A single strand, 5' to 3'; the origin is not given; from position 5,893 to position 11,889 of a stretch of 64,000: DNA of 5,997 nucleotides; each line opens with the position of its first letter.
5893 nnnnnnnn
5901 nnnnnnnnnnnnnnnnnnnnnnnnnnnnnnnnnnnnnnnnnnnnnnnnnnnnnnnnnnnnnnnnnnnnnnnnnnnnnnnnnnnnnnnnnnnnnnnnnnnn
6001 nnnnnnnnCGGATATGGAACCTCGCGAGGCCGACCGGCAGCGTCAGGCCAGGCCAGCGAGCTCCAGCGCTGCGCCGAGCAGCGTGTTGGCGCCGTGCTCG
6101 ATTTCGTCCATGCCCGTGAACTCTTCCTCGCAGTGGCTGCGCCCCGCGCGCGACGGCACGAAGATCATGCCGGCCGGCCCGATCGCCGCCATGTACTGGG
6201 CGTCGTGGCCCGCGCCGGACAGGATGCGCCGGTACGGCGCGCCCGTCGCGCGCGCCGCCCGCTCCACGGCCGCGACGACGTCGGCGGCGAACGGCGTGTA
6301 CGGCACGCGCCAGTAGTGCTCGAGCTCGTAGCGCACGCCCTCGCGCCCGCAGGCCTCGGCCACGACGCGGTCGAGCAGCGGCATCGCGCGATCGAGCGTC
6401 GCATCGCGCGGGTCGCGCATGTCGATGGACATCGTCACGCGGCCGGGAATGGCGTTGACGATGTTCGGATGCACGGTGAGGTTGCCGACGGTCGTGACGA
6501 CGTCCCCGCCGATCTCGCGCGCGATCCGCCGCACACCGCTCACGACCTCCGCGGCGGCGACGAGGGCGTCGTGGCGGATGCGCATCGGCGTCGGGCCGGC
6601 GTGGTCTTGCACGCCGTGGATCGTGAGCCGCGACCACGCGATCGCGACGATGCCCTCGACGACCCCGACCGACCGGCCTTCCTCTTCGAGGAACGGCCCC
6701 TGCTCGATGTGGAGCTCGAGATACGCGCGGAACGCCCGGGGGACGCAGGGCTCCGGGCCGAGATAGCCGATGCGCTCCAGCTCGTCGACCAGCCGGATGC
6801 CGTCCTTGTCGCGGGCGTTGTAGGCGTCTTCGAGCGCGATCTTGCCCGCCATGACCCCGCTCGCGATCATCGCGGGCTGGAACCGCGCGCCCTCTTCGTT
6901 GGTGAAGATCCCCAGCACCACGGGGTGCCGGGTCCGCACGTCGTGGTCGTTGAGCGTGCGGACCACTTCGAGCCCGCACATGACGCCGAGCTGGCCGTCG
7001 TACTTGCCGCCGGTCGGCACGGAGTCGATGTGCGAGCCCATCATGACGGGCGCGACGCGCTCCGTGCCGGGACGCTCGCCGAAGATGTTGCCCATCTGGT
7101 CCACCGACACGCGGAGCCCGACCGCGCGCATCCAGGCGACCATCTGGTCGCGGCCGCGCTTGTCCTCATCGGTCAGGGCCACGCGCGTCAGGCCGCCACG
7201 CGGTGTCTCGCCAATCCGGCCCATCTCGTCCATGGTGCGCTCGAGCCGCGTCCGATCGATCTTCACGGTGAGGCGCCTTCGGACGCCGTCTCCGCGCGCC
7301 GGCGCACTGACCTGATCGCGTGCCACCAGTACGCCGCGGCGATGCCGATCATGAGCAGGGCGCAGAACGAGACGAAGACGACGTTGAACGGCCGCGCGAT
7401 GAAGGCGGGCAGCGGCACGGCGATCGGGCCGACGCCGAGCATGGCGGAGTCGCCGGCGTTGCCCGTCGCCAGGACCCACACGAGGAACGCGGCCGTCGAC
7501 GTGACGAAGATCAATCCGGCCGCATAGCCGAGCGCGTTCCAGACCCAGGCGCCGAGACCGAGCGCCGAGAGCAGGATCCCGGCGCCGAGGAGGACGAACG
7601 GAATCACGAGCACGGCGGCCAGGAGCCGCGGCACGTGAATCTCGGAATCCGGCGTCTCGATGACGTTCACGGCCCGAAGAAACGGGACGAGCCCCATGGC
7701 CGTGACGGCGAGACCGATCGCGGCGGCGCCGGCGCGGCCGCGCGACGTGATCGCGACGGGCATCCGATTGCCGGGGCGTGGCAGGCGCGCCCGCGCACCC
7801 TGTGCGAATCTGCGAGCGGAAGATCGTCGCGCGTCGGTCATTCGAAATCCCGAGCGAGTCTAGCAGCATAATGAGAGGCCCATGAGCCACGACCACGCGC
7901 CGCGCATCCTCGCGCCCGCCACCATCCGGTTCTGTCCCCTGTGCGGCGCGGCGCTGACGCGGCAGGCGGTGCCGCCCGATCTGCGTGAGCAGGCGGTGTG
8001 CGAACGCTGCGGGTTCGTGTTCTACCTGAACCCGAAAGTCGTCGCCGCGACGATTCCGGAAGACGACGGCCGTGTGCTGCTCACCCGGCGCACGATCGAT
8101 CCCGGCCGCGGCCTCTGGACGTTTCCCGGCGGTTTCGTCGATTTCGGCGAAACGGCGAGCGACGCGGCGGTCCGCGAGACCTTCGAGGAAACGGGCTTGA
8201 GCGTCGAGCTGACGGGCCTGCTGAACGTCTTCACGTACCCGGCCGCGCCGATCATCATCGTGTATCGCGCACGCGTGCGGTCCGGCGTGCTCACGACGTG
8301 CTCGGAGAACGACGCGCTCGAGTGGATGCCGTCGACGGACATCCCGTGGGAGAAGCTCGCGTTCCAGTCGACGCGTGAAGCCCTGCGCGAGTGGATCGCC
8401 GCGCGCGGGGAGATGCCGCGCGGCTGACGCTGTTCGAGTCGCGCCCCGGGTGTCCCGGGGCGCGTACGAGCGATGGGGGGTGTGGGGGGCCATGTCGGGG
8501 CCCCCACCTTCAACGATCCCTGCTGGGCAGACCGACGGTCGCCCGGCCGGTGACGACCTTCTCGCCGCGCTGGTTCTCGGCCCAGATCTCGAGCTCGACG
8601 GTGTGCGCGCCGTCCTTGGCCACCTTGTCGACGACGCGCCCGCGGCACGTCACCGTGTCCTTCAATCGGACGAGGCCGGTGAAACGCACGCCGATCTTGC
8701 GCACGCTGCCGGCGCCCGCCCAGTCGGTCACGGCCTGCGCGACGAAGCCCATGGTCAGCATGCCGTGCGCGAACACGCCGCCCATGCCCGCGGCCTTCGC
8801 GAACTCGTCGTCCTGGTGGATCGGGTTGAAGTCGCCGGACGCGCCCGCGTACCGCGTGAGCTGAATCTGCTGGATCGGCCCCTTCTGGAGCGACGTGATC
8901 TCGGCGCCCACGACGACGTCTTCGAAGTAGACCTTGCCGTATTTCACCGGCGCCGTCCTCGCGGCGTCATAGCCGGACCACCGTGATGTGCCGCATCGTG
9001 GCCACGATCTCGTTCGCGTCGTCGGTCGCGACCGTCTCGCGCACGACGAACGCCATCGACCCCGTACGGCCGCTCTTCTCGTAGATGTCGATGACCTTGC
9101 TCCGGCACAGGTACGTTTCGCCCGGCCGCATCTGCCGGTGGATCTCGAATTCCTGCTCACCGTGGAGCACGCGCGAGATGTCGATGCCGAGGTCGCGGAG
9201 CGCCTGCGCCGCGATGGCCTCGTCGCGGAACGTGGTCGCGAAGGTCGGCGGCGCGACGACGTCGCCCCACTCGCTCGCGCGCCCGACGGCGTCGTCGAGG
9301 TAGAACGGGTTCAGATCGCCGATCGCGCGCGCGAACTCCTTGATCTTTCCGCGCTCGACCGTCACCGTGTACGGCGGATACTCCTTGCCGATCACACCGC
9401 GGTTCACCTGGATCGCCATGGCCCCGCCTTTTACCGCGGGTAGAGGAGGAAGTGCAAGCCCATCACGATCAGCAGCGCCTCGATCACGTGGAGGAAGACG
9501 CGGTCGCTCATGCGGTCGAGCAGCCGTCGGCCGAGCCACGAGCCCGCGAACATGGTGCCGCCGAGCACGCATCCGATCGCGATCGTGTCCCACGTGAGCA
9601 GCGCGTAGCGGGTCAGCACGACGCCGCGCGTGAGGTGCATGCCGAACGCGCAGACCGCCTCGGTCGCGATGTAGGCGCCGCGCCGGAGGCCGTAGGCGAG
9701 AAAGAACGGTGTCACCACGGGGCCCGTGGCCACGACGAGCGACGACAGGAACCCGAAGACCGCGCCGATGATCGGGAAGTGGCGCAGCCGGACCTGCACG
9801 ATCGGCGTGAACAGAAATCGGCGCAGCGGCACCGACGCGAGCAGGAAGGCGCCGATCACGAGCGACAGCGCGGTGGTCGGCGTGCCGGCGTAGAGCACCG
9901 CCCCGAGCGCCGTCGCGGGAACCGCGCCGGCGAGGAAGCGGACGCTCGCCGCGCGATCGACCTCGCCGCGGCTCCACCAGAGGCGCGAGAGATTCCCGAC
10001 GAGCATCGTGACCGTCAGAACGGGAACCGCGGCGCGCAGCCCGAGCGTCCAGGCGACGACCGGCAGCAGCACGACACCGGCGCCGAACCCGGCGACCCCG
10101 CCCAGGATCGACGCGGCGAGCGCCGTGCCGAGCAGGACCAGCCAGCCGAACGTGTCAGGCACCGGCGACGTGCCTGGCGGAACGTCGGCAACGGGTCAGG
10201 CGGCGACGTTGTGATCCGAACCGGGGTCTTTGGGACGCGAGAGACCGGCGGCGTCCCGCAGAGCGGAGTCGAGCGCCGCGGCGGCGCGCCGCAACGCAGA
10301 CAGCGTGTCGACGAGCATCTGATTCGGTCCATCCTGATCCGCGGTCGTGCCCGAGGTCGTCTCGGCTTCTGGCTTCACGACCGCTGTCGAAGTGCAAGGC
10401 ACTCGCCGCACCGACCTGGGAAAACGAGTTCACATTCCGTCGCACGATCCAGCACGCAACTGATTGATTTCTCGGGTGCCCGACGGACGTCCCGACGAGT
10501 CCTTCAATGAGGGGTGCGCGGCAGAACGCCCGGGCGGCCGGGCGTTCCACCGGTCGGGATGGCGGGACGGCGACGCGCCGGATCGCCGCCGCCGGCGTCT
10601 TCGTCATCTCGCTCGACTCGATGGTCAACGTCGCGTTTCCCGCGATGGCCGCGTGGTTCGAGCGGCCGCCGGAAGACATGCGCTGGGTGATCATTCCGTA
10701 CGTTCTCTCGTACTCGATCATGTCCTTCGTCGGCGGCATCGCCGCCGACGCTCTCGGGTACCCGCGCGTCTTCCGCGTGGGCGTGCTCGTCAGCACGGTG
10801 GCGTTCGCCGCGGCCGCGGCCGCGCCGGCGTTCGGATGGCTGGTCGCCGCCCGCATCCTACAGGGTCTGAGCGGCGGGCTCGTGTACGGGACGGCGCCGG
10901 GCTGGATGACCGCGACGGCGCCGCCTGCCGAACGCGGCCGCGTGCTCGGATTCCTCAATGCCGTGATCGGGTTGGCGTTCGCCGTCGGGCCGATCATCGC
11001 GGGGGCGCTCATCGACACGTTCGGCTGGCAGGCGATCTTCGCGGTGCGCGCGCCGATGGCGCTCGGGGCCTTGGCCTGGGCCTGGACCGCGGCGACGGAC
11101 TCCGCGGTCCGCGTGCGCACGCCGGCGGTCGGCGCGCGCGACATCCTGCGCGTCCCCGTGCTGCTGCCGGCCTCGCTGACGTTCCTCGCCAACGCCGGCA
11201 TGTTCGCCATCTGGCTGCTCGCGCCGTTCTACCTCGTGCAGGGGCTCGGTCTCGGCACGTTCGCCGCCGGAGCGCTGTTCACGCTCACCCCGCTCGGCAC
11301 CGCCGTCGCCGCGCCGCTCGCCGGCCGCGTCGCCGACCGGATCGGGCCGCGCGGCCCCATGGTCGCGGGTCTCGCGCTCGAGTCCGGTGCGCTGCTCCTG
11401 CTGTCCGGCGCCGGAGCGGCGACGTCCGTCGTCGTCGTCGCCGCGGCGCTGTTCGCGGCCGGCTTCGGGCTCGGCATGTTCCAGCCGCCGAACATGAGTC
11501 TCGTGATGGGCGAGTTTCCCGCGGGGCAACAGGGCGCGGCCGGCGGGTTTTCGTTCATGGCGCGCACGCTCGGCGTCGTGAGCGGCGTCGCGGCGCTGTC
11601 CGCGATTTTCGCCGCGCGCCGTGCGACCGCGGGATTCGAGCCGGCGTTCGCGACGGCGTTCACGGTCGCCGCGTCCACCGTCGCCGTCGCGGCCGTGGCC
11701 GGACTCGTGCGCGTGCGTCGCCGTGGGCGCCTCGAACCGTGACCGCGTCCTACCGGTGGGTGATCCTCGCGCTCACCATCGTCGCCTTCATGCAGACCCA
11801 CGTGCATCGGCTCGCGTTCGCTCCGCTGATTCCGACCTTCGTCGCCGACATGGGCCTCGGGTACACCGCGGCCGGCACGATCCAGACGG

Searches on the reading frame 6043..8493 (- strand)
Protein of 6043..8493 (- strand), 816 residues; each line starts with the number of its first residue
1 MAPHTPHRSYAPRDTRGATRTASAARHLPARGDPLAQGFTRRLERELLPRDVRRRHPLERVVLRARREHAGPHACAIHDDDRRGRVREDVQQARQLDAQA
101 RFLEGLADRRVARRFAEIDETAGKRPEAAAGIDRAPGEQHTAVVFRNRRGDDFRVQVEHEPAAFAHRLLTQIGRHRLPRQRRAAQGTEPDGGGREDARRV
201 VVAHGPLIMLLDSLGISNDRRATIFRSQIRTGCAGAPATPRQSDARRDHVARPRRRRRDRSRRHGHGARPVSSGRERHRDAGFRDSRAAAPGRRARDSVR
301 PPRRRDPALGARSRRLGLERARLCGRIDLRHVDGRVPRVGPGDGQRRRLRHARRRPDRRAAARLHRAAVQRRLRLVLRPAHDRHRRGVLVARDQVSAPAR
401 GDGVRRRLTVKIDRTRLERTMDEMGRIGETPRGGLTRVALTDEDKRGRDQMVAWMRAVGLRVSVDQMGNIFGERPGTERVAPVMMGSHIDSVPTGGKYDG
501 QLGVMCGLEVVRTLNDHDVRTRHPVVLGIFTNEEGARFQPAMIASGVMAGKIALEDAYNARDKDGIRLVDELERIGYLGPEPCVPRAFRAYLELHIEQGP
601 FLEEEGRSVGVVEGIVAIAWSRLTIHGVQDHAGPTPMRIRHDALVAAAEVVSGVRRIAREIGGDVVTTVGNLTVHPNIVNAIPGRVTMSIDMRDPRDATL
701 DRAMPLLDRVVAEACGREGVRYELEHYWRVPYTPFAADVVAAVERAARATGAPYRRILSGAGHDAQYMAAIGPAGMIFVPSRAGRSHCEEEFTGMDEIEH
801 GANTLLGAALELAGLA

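Call 12: search_protein_families(library=pfam, proteins=[window:6043-8493:-], max_evalue=0.0001)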
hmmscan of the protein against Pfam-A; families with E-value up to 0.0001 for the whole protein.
window:6043-8493:- (816 aa): 3 families
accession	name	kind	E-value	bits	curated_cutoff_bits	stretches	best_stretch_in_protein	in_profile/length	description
PF01546.33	Peptidase_M20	-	7.4e-26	91.8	24.6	1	485-809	2-204/206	Peptidase family M20/M25/M40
PF04389.22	Peptidase_M28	-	1.1e-06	29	21.3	1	469-582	1-102/193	Peptidase family M28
PF07687.19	M20_dimer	-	1.6e-05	25.2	21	1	618-714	6-102/107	Peptidase dimerisation domain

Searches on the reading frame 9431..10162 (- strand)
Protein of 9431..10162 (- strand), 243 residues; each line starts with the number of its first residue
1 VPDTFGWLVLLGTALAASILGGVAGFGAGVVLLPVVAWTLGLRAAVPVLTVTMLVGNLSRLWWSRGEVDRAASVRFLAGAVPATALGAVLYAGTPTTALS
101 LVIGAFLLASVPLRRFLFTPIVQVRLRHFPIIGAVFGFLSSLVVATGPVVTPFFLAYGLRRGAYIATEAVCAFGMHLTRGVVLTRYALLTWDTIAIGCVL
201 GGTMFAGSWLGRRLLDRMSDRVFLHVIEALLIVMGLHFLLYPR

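Call 49: search_protein_families(library=pfam, proteins=[window:9431-10162:-], max_evalue=0.0001)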
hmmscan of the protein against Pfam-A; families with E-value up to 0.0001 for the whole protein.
window:9431-10162:- (243 aa): 1 family
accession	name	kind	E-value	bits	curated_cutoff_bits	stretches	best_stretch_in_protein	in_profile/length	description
PF01925.25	TauE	-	1.6e-26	93.9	32.6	1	11-237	2-236/237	Sulfite exporter TauE/SafE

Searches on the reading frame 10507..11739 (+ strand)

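Call 12: search_protein_families(library=pfam, proteins=[window:10507-11739:+], max_evalue=0.0001)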
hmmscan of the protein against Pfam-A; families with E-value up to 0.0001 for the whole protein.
window:10507-11739:+ (411 aa): 3 families
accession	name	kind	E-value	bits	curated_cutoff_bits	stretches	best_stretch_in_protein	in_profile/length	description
PF07690.21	MFS_1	-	5.3e-46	157.6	33.4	1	28-360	3-346/347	Major Facilitator Superfamily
PF00083.30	Sugar_tr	-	9.3e-08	31.8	22.3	1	61-193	51-189/452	Sugar (and other) transporter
PF12832.13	MFS_1_like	-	2.8e-07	30.4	25.2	1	78-179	269-372/373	MFS_1 like family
